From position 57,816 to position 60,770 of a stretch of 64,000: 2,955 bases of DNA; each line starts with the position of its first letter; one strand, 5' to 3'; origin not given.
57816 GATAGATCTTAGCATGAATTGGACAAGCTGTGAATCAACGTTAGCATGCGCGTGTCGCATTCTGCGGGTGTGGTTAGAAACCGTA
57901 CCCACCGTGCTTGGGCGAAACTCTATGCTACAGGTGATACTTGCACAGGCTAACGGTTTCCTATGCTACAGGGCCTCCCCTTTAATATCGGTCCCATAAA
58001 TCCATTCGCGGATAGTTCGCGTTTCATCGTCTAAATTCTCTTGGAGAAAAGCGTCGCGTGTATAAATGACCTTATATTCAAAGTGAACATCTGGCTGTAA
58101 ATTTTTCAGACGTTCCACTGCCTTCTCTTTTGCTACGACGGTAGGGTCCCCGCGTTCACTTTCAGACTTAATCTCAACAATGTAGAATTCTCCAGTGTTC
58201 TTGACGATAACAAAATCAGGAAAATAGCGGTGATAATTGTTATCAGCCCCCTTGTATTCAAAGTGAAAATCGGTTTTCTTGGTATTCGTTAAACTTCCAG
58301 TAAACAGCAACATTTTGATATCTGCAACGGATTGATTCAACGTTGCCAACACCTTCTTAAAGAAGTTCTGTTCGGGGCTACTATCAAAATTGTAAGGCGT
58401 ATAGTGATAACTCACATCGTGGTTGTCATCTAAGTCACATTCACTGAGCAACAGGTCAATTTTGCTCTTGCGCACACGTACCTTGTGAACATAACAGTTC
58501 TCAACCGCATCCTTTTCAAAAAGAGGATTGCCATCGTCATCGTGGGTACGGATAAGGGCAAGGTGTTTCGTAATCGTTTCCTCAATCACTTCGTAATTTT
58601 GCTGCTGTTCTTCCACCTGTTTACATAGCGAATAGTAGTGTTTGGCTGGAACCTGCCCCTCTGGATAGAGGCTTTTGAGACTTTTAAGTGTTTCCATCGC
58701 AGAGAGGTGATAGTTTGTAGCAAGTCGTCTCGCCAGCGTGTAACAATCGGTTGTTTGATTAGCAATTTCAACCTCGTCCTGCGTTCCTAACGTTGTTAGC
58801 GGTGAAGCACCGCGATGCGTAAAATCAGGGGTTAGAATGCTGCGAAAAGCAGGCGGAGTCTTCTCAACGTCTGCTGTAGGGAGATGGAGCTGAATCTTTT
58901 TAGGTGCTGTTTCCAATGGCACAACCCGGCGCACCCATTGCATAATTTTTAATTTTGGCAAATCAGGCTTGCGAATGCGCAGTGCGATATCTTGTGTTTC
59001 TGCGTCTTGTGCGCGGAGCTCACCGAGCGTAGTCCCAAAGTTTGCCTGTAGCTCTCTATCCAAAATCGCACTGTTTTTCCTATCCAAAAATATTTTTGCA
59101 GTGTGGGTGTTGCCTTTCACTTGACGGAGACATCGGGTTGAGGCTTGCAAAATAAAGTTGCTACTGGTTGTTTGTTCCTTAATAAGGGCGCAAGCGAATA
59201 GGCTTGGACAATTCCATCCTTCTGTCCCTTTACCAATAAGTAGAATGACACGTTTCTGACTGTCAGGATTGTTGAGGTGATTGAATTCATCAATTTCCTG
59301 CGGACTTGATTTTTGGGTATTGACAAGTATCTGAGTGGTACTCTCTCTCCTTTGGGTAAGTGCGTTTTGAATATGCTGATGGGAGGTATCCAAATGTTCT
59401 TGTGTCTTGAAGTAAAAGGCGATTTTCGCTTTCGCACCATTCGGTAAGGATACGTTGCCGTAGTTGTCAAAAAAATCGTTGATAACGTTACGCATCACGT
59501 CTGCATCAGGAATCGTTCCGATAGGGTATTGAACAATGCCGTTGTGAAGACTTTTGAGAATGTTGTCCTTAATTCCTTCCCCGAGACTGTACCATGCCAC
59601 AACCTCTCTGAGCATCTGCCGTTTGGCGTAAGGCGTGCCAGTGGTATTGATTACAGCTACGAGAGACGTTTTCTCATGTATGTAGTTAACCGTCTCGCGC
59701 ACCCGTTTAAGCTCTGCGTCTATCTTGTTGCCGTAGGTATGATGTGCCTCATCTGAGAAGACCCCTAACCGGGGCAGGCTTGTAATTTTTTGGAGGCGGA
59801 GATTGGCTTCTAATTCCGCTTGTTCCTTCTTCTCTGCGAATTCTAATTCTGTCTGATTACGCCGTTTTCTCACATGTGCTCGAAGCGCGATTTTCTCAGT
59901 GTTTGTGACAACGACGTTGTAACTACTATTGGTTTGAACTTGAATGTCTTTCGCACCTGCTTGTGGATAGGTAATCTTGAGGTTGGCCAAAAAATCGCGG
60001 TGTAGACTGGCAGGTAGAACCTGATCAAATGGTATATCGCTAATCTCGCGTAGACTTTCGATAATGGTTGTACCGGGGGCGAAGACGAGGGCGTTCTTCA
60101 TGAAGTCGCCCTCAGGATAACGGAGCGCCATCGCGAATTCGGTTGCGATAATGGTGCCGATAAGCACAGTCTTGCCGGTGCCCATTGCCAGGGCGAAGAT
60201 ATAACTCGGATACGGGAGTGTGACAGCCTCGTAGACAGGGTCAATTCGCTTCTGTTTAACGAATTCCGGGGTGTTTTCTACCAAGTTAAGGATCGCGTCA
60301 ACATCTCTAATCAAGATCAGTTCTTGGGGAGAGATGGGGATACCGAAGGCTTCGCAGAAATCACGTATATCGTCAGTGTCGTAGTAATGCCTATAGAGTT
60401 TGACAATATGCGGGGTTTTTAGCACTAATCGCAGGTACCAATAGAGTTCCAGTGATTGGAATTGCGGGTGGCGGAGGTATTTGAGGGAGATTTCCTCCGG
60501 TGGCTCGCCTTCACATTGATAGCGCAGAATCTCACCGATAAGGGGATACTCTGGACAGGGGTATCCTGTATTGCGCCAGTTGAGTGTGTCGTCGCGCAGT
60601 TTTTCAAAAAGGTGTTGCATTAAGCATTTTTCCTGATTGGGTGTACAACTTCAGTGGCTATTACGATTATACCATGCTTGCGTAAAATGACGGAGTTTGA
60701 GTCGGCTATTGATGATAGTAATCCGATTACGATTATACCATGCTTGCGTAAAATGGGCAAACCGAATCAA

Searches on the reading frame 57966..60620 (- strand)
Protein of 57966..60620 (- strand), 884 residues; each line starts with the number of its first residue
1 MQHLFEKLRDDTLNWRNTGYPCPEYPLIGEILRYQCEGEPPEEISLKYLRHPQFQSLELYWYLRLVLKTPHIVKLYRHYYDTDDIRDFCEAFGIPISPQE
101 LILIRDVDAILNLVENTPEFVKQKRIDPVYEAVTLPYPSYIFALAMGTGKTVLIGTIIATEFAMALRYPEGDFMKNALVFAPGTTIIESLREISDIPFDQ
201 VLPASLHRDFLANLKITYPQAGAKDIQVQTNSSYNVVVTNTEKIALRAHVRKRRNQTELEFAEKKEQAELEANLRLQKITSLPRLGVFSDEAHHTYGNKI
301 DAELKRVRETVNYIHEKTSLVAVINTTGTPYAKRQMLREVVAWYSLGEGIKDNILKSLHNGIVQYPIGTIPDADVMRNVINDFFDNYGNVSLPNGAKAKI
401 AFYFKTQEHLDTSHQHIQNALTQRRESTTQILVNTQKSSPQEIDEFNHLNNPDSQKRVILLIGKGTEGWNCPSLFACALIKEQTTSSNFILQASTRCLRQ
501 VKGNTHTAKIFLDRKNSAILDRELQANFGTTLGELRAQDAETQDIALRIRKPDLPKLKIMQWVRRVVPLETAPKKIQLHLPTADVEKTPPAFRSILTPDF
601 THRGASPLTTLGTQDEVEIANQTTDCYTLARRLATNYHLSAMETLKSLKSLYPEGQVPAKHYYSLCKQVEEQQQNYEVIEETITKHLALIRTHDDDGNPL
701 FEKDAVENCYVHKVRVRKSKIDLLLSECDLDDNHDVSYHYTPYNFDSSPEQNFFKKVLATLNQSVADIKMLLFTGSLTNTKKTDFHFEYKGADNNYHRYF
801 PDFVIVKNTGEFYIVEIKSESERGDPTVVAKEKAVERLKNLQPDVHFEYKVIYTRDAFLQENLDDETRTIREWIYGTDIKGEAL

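Call 5: search_protein_families(library=pfam, proteins=[window:57966-60620:-], max_evalue=0.01)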
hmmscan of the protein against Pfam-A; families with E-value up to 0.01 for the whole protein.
window:57966-60620:- (884 aa): 2 families
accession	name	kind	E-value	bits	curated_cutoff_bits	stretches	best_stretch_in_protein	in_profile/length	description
PF04851.21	ResIII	-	1.8e-06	28.4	22.5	1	139-330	25-162/164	Type III restriction enzyme, res subunit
PF08722.17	Tn7_TnsA-like_N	-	0.0091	17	26.5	1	788-835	15-69/85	TnsA-like endonuclease N terminal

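Call 6: search_protein_families(library=ncbifam, proteins=[window:57966-60620:-], max_evalue=0.01)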
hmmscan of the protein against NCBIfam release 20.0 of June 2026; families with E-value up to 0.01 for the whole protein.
window:57966-60620:- (884 aa): 1 family
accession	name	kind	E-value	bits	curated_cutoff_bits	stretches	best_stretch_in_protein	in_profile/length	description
NF046055.1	restr_BPTD_3080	equivalog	6.8e-14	50.8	800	1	107-304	118-311/970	BPTD_3080 family restriction endonuclease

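Call 12: search_solved_structures(query=window:57966-60620:-, max_evalue=1)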
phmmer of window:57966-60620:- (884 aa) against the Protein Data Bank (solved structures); distinct sequences matched with E-value up to 1: 2.
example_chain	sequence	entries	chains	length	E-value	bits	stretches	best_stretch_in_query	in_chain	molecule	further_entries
1w1w_E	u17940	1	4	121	0.24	12.6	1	795-874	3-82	SISTER CHROMATID COHESION PROTEIN 1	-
8uf4_B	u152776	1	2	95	1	10.5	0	559-603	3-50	Beta-dystroglycan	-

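Call 14: find_homologous_proteins(query=window:57966-60620:-, max_evalue=0.00001)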
Query window:57966-60620:- (884 aa): 3275 proteins with E <= 0.00001 among 8000 candidates; the best 120 are listed.
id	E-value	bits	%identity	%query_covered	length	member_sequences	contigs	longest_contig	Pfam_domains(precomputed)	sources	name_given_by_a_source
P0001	0.0e+0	2030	100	100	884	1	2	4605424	PF04851.22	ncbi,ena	-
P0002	0.0e+0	1817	91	99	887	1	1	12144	PF04851.22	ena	-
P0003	0.0e+0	1748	87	99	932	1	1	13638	PF04851.22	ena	-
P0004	0.0e+0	1745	87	99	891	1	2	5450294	PF14566.12,PF04851.22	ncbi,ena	-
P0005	0.0e+0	1742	87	99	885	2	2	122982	PF04851.22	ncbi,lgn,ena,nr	ncbi:restriction endonuclease subunit R [Candidatus Poribacteria bacterium]|nr:restriction endonucle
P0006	0.0e+0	1740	87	99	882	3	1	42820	-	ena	-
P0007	0.0e+0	1738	87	99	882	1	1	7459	PF04851.22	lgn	-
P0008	0.0e+0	1733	87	99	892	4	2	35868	-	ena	-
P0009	0.0e+0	1729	86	99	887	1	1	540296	PF04851.22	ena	-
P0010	0.0e+0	1723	85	99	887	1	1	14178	PF04851.22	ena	-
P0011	0.0e+0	1723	85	99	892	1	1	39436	-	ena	-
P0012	0.0e+0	1717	85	99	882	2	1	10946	PF04851.22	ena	-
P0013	0.0e+0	1712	85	99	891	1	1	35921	-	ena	-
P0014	0.0e+0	1705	85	99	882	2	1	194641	PF04851.22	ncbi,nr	ncbi:MAG: DEAD/DEAH box helicase family protein [Candidatus Poribacteria bacterium]|nr:DEAD/DEAH box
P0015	0.0e+0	1705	84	99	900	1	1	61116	-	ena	-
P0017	0.0e+0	1702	85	99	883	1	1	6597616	PF04851.22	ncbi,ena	-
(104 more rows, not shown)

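Call 15: search_protein_families(library=padloc, proteins=[window:57966-60620:-], max_evalue=0.01)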
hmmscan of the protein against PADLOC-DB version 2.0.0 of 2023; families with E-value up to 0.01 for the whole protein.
window:57966-60620:- (884 aa): 0 families

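Call 16: find_encoding_contigs(protein=P0001, flank=10000, max_places=4)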
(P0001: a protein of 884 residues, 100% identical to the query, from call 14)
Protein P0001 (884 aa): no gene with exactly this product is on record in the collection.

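Call 17: find_encoding_contigs(protein=P0004, flank=10000, max_places=4)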
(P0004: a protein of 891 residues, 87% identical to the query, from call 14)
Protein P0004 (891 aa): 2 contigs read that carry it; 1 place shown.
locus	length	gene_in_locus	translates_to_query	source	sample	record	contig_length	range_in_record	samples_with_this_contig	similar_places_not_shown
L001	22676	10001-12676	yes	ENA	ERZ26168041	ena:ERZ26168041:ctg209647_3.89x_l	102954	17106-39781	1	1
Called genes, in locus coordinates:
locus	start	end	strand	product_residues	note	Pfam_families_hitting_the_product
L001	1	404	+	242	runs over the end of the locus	PF01522:Polysacc_deac_1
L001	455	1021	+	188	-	PF01569:PAP2, PF14378:PAP2_3 (weak)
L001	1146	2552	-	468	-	PF05721:PhyH, PF02985:HEAT (faint), PF03130:HEAT_PBS (faint), PF13646:HEAT_2, PF01602:Adaptin_N (faint), PF13513:HEAT_EZ (faint), PF12717:Cnd1 (faint), PF13646:HEAT_2, +1 more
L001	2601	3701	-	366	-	PF04754:Transposase_31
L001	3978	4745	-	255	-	PF00528:BPD_transp_1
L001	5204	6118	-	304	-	PF00528:BPD_transp_1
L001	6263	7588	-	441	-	PF01547:SBP_bac_1, PF13416:SBP_bac_8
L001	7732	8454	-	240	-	-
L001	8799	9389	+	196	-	PF05685:Uma2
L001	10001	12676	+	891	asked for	PF14566:PTPlike_phytase (faint), PF04851:ResIII (faint)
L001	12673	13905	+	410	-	-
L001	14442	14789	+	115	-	-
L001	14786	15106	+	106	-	-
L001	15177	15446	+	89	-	-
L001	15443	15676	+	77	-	-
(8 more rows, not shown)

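Call 18: find_encoding_contigs(protein=P0017, flank=10000, max_places=4)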
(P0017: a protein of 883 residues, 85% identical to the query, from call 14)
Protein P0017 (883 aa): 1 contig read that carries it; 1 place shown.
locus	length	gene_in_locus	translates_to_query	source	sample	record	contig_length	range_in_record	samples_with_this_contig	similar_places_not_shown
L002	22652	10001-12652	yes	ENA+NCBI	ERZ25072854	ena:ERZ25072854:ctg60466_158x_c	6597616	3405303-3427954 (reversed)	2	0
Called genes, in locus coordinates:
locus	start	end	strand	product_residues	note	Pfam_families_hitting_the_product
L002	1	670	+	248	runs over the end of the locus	PF05721:PhyH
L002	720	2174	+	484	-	PF00884:Sulfatase, PF01663:Phosphodiest (faint)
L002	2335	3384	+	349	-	PF01408:GFO_IDH_MocA, PF02894:GFO_IDH_MocA_C (weak)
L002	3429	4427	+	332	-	PF00493:MCM (faint), PF20030:bpMoxR, PF07726:AAA_3, PF07728:AAA_5, PF17863:AAA_lid_2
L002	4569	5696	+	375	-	PF13784:Fic_N, PF02661:Fic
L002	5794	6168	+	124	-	PF05685:Uma2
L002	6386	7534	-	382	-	PF01609:DDE_Tnp_1 (weak)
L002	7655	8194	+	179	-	PF13384:HTH_23, PF13518:HTH_28, PF13551:HTH_29, PF13565:HTH_32 (weak)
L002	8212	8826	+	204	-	PF13358:DDE_3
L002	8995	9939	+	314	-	-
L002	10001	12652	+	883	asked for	PF04851:ResIII (weak)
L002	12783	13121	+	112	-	PF05973:Gp49 (weak)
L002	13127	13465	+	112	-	-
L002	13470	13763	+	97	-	PF04014:MazE_antitoxin, PF15937:PrlF_antitoxin (weak)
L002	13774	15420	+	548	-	PF03602:Cons_hypoth95 (faint), PF01555:N6_N4_Mtase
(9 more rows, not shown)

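Call 20: find_related_loci(query=A1, collection=genome_contigs, flank=10000)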
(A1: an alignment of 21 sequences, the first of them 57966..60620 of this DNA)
Query A1 (884 aa) in genome_contigs; peptide patterns used: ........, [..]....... (x = any residue, [..] = any of these).
558 stretches matched a pattern; 519 encode a relative of the query (tblastn E <= 1e-3); the best 80 are kept; 80 distinct loci.
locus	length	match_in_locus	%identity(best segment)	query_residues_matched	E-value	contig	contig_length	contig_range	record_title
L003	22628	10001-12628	87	1-878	0e+0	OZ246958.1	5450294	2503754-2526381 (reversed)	MAG: Candidatus Poribacteria bacterium isolate eb1091dc-daf2-4aeb-812c-2eaa76c9e045 genome assembly, chromosome: 1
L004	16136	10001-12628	85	1-878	0e+0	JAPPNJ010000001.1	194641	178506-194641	MAG: Candidatus Poribacteria bacterium isolate RHO3_bin_69 NODE_131_length_194641_cov_16.223690, whole genome shotgun se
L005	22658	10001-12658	84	1-878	0e+0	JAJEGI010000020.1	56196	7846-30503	MAG: Candidatus Poribacteria bacterium isolate p16x44bins.54 k141_261954, whole genome shotgun sequence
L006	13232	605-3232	84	1-878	0e+0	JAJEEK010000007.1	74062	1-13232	MAG: Candidatus Poribacteria bacterium isolate p16x34bins.28 k141_627684, whole genome shotgun sequence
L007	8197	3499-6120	84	1-876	0e+0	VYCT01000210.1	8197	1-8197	MAG: Candidatus Poribacteria bacterium isolate SB0675_bin_22 NODE_3525_length_8197_cov_13.558094, whole genome shotgun s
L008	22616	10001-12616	84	1-874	0e+0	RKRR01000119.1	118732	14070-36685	MAG: Candidatus Poribacteria bacterium isolate PNGco_C_binSS2 scaffold_0, whole genome shotgun sequence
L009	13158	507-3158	83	1-876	0e+0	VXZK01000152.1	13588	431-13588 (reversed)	MAG: Candidatus Poribacteria bacterium isolate SB0670_bin_33 NODE_2079_length_13588_cov_18.383138, whole genome shotgun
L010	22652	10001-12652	83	1-876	0e+0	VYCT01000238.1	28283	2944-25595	MAG: Candidatus Poribacteria bacterium isolate SB0675_bin_22 NODE_746_length_28283_cov_12.263214, whole genome shotgun s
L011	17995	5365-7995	82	1-878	0e+0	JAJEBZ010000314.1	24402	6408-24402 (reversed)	MAG: Candidatus Poribacteria bacterium isolate jk18x9bins.65 k141_489480, whole genome shotgun sequence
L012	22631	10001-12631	82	1-878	0e+0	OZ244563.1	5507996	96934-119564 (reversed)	MAG: Candidatus Poribacteria bacterium isolate ff81fa92-488d-40f9-821d-30cdc2806971 genome assembly, chromosome: 1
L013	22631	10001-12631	81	1-878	0e+0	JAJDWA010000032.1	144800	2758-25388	MAG: Candidatus Poribacteria bacterium isolate jk18x22bins.76 k141_68443, whole genome shotgun sequence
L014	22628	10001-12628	82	1-878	0e+0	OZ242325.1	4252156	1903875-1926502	MAG: Candidatus Poribacteria bacterium isolate 7cb44f7e-fdd6-4696-a2af-ad91ef35c446 genome assembly, chromosome: 1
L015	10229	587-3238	71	1-879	0e+0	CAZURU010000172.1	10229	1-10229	MAG TPA_asm: uncultured bacterium isolate SRP109090_co2_4 genome assembly, contig: NODE_9946_length_10229_cov_4.850600,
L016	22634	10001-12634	72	1-874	0e+0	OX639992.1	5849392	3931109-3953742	MAG: uncultured Poribacteria bacterium isolate 2342930e-25dc-453b-b24c-d77caf5257d8 genome assembly, chromosome: 1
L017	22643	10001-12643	71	1-878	0e+0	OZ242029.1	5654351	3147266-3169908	MAG: Candidatus Poribacteria bacterium isolate e47116a6-1c5e-4b36-9515-22f207f5838d genome assembly, chromosome: 1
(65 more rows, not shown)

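Call 36: search_solved_structures(query=A1, max_evalue=1)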
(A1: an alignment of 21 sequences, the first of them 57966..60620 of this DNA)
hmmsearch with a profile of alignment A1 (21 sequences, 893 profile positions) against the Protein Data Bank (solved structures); distinct sequences matched with E-value up to 1: 0.

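Call 53: search_protein_families(library=phrogs, max_evalue=0.01, proteins=[window:57966-60620:-])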
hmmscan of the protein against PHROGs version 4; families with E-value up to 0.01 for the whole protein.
window:57966-60620:- (884 aa): 2 families
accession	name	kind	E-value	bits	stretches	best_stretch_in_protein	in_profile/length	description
phrog_32711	-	unknown function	5.8e-05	22.2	0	132-191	61-113/956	-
phrog_218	-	connector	0.00018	22.6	1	791-833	58-100/148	head closure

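Call 55: predict_structure(alignment_id=A1)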
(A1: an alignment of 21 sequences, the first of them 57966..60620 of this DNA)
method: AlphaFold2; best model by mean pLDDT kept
length: 884 residues; sequences in the alignment: 21
mean_pLDDT: 50.0   pTM: 0.31
mean pLDDT of the five models: 50.0, 48.8, 47.5, 46.5, 46.4
residues with pLDDT >= 90: 0; 70-90: 123; 50-70: 285; < 50: 476
segments of 3 or more residues with pLDDT < 50: 1-9, 21-82, 127-250, 271-353, 435-438, 465-488, 491-501, 538-540, 542-546, 550-564, 591-620, 680-700, 713-717, 719-750, 775-785, 856-884
pLDDT, mean of each block of 10 residues (from residue 1): 41 55 40 42 32 34 33 35 55 64 67 67 56 37 26 31 27 24 27 28 31 37 40 38 31 63 59 39 26 31 41 42 32 33 30 53 63 77 74 61 66 81 75 55 54 61 48 41 45 43 58 63 55 57 49 37 52 69 55 40 36 44 73 71 81 81 81 65 38 41 57 47 38 31 35 62 64 43 49 60 66 71 71 69 68 52 43 40 31
secondary structure, 60 per line:
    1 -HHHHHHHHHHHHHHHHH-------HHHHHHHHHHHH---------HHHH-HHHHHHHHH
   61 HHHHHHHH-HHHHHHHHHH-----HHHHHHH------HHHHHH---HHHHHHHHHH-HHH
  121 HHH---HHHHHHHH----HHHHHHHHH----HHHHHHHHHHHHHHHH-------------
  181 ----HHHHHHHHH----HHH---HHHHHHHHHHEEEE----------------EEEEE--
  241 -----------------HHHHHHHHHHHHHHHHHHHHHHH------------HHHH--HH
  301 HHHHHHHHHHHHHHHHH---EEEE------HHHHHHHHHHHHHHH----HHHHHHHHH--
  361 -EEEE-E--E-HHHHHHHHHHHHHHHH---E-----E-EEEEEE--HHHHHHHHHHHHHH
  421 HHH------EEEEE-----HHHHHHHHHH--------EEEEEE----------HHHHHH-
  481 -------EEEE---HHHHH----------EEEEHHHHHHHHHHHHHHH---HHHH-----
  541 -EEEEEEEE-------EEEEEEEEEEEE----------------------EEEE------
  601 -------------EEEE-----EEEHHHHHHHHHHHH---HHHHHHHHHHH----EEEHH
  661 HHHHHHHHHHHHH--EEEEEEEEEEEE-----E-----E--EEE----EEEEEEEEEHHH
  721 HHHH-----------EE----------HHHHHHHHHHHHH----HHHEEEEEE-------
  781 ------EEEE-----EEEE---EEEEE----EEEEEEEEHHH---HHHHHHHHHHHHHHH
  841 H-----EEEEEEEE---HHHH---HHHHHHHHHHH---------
elements in order (helices of 4 or more, strands of 3 or more residues): H2-18 H26-37 H47-50 H52-68 H70-79 H85-91 H98-103 H107-116 H118-123 H127-134 H139-147 H152-167 H185-193 H204-213 E214-217 E234-238 H258-280 H293-296 H299-317 E321-324 H331-345 H350-358 E362-365 H372-387 E399-404 H407-423 E430-434 H440-449 E458-463 H474-479 E488-491 H495-499 E510-513 H514-528 H532-535 E542-549 E557-568 E591-594 E614-617 E623-625 H626-637 H641-651 E656-658 H659-673 E676-687 E702-704 E709-717 H718-724 H748-760 E768-773 E787-790 E796-799 E803-807 E812-819 H826-841 E847-854 H858-861 H865-875

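Call 59: find_encoding_contigs(protein=P0002, flank=10000, max_places=4)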
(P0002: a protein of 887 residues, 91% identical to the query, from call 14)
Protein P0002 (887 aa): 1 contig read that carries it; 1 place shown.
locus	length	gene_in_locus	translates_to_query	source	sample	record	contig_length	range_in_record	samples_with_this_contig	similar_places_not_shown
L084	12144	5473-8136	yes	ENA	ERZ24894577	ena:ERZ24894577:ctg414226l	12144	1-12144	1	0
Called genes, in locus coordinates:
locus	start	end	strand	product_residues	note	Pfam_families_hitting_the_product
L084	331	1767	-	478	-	PF00528:BPD_transp_1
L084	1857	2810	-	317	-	PF01547:SBP_bac_1, PF13416:SBP_bac_8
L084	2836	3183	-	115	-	PF01547:SBP_bac_1 (weak)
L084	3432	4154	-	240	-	-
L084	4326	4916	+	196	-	PF05685:Uma2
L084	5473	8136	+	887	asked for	PF04851:ResIII (faint)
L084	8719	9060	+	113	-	-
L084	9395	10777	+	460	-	PF01565:FAD_binding_4, PF02913:FAD-oxidase_C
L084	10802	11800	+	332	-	PF00389:2-Hacid_dh, PF02826:2-Hacid_dh_C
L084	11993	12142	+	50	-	?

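Call 72: search_protein_representatives(alignment_id=A1)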
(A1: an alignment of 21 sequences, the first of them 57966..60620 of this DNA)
Query: 21 sequences, 893 profile positions. Proteins with E-value up to 0.001 (for the whole library): 1098; up to 1e-10: 688; up to 1e-30: 294. The best 150 are listed.
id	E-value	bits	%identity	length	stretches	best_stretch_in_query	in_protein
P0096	0.0e+00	1681.2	-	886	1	1-883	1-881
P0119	0.0e+00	1567.9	-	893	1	3-891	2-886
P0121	0.0e+00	1097.8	-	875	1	4-882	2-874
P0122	0.0e+00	1048.1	-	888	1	7-882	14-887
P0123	0.0e+00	1030.9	-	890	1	3-885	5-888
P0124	0.0e+00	1030.2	-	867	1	3-876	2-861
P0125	0.0e+00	1017.0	-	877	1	2-860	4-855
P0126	0.0e+00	1012.3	-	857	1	1-863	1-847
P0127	2.7e-282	955.3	-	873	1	3-879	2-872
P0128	5.8e-266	901.3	-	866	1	1-862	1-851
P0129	4.9e-258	875.0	-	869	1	3-880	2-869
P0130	1.8e-251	853.3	-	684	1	1-680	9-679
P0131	1.5e-239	813.8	-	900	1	1-830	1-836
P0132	1.1e-236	804.4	-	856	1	8-857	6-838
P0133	3.6e-236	802.7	-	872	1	6-882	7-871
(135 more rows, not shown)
